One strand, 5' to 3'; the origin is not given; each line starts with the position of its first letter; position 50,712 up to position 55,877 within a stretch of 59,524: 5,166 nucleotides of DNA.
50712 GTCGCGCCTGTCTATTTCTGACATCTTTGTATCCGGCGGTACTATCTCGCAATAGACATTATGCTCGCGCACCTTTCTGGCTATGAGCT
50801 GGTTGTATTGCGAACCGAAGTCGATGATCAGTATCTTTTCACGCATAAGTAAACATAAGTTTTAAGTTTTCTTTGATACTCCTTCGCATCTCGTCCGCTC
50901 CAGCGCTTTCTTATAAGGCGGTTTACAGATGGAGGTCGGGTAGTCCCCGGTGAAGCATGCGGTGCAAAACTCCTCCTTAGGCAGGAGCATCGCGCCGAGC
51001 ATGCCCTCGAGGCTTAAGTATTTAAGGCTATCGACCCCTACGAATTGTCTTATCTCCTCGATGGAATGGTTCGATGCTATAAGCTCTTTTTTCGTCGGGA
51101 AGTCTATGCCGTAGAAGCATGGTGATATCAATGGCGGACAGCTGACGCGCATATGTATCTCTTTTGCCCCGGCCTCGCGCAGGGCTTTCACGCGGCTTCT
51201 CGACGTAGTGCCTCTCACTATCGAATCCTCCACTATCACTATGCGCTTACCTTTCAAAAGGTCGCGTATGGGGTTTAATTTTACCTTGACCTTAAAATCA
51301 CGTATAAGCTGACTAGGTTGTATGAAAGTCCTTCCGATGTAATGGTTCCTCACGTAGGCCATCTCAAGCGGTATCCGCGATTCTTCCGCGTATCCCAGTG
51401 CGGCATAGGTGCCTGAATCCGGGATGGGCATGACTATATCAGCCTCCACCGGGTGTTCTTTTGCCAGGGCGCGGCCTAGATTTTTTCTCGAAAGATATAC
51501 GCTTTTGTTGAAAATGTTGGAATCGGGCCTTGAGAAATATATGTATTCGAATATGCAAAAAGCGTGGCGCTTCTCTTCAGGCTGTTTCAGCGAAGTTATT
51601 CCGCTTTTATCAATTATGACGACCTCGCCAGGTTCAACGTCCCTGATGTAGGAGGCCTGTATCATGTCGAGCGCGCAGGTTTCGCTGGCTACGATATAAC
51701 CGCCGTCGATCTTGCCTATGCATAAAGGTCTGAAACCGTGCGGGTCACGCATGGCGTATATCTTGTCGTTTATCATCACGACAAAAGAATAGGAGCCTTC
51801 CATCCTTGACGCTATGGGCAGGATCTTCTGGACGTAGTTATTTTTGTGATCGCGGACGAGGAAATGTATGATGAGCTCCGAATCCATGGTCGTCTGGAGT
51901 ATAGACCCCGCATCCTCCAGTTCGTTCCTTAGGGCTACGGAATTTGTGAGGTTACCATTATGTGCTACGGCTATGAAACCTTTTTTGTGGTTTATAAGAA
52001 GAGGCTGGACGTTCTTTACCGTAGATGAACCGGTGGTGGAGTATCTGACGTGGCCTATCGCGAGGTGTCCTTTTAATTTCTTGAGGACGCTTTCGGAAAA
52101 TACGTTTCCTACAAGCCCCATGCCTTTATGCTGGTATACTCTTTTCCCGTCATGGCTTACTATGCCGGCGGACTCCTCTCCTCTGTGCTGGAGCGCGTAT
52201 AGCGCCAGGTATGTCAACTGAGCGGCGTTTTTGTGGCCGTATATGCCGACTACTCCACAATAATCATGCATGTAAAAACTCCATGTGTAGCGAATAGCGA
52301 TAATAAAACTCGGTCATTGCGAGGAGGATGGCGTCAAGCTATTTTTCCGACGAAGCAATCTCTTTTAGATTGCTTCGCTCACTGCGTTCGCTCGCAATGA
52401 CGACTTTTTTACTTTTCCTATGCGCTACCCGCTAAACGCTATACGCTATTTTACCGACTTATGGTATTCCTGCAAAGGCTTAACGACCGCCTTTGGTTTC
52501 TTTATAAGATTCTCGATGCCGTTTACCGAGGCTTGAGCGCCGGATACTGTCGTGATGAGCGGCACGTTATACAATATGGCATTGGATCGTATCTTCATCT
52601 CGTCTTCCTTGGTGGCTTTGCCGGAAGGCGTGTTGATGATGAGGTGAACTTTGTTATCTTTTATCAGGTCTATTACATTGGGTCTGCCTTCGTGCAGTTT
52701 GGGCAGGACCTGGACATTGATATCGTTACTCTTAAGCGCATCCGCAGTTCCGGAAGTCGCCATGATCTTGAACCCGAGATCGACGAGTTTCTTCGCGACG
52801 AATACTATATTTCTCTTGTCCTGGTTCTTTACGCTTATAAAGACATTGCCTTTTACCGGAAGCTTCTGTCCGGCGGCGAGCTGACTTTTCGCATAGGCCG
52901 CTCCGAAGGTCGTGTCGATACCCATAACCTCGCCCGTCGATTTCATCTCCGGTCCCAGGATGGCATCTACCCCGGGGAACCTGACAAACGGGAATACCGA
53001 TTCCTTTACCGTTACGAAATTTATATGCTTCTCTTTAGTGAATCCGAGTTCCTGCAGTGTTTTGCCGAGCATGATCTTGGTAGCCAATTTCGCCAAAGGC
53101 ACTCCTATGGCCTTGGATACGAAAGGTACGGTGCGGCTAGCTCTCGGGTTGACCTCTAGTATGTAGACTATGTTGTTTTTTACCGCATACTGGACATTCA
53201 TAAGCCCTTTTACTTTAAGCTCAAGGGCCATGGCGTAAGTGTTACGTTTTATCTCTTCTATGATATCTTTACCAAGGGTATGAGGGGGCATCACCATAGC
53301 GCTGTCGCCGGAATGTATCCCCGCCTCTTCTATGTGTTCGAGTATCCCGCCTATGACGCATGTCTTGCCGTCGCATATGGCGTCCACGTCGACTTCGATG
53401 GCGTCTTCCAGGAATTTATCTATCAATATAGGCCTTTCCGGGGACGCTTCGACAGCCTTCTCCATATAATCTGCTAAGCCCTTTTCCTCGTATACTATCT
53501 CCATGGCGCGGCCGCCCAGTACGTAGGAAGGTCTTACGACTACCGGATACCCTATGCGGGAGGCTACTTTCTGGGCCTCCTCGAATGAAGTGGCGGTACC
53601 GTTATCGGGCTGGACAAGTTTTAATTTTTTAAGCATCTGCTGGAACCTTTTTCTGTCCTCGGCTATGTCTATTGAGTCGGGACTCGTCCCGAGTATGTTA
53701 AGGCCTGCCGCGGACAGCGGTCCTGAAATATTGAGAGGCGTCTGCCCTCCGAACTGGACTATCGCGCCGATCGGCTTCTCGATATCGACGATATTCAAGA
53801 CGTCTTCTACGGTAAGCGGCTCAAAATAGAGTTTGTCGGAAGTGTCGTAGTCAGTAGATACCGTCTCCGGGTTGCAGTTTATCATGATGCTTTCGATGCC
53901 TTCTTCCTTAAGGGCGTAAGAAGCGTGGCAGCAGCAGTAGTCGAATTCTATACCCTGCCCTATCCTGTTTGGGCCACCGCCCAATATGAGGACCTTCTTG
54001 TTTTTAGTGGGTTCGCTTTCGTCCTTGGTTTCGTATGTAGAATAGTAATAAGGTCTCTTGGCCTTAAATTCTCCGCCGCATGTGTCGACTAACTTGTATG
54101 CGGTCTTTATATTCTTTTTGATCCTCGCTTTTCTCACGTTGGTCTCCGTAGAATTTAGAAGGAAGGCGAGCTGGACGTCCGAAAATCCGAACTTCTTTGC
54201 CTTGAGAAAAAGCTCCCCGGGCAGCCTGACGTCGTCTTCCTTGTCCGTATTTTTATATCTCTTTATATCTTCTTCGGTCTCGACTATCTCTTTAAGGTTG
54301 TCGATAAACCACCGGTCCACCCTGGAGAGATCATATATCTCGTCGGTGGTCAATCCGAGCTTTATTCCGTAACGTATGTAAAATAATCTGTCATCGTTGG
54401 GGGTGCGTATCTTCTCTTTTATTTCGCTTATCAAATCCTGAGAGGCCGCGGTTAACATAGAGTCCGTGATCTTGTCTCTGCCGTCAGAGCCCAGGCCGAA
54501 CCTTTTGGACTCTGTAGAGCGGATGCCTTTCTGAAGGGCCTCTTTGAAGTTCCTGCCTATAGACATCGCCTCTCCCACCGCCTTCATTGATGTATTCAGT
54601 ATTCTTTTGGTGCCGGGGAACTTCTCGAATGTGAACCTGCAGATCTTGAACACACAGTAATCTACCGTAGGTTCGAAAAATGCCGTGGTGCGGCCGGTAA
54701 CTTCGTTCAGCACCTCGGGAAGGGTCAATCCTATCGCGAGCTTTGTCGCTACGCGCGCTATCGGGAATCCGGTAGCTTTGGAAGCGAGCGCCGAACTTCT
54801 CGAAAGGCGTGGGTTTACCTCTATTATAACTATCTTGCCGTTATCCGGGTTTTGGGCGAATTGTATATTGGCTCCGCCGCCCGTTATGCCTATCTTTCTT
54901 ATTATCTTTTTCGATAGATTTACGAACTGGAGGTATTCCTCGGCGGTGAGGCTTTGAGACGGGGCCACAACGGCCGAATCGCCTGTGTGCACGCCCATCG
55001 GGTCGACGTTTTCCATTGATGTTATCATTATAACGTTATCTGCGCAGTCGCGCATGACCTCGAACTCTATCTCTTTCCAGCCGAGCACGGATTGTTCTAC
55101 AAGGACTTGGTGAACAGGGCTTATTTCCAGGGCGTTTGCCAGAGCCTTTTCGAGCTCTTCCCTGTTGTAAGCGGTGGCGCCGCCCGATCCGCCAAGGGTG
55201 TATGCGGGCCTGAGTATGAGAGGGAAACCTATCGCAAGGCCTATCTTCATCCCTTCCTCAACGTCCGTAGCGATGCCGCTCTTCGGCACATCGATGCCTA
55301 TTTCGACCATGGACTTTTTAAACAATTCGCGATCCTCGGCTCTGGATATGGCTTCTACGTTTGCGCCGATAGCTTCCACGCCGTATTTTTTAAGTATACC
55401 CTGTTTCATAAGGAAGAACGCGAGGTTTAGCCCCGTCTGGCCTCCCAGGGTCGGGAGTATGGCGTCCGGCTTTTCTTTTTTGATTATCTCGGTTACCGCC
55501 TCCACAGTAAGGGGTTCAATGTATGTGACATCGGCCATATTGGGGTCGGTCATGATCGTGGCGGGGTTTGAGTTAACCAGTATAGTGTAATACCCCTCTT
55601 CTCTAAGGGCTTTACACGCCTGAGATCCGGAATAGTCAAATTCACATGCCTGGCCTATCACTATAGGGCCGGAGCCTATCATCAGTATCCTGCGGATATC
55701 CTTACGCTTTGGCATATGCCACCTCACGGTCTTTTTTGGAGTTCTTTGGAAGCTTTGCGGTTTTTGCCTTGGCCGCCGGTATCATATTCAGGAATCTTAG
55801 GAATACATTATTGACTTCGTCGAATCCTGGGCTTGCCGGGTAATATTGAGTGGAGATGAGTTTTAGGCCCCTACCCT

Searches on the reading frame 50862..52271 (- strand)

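Call 20: search_protein_families(library=pfam, proteins=[window:50862-52271:-], max_evalue=0.0001)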
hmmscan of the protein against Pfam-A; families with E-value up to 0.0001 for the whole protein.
window:50862-52271:- (469 aa): 4 families
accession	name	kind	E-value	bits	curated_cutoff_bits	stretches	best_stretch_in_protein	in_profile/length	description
PF13537.11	GATase_7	-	3.5e-17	63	25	1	83-201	8-121/123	Glutamine amidotransferase domain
PF13522.11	GATase_6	-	1.3e-16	61.2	27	1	67-197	9-130/130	Glutamine amidotransferase domain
PF00156.33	Pribosyltran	-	2.8e-06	27.2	26.3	1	276-378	29-124/158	Phosphoribosyl transferase domain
PF13230.11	GATase_4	-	2.1e-05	24.1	23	1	65-140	68-139/272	Glutamine amidotransferases class-II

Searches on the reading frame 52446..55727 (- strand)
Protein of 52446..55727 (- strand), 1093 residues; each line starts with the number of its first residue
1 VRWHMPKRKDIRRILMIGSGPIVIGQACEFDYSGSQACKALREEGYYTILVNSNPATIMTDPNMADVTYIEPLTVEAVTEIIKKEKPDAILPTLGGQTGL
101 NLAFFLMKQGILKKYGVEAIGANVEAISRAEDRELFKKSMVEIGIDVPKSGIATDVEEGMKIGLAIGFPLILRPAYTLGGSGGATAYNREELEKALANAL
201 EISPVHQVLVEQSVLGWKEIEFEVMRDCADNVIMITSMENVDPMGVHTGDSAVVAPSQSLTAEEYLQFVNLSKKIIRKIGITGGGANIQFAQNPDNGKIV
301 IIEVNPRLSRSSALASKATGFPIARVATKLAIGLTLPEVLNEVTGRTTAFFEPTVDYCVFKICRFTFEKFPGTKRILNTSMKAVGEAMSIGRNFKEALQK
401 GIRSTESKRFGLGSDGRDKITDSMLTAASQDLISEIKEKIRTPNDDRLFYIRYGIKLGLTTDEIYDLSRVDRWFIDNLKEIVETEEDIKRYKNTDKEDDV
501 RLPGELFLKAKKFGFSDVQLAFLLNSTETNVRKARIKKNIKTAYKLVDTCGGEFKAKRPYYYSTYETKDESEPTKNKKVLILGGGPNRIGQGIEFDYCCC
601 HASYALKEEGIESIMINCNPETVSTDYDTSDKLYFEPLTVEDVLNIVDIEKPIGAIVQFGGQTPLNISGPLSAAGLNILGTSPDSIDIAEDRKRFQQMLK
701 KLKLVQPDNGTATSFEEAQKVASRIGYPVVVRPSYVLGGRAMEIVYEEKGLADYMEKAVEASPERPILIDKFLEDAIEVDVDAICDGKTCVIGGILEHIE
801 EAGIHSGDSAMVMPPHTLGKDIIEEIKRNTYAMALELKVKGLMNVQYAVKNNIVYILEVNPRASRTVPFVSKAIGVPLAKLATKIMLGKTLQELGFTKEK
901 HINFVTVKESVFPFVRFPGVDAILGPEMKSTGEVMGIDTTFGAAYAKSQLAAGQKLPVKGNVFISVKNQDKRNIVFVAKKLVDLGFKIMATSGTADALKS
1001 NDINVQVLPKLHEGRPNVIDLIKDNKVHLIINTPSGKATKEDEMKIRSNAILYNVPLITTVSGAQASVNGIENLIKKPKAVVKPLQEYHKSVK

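Call 20: search_protein_families(library=pfam, proteins=[window:52446-55727:-], max_evalue=0.0001)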
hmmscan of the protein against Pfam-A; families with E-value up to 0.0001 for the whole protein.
window:52446-55727:- (1093 aa): 9 families
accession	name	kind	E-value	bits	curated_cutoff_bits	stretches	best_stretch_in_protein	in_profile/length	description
PF02786.22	CPSase_L_D2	-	1.1e-102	342.4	19.8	2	132-338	1-210/211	Carbamoyl-phosphate synthase L chain, ATP binding domain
PF25596.1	CPSase_L_D1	-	5.3e-98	323.5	27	2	11-128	2-117/118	Carbamoyl phosphate synthase preATP-grasp domain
PF02787.25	CPSase_L_D3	-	5.3e-23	81.2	26.6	1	438-523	1-79/80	Carbamoyl-phosphate synthetase large chain, oligomerisation domain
PF02142.27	MGS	-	6.3e-23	81.2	24.1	1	974-1059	2-94/94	MGS-like domain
PF07478.18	Dala_Dala_lig_C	-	1.4e-16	61.1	24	2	161-306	30-174/204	D-ala D-ala ligase C-terminus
PF02222.28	ATP-grasp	-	7.1e-15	55.5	27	2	697-863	1-163/179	ATP-grasp domain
PF15632.11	ATPgrasp_Ter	-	9.5e-12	45.3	29.1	1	826-892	49-114/131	ATP-grasp in the biosynthetic pathway with Ter operon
PF02655.19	ATP-grasp_3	-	1.5e-09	38.6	23.2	1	690-863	2-157/160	ATP-grasp domain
PF13535.11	ATP-grasp_4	-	8.5e-06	25.9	27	0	167-307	2-151/160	ATP-grasp domain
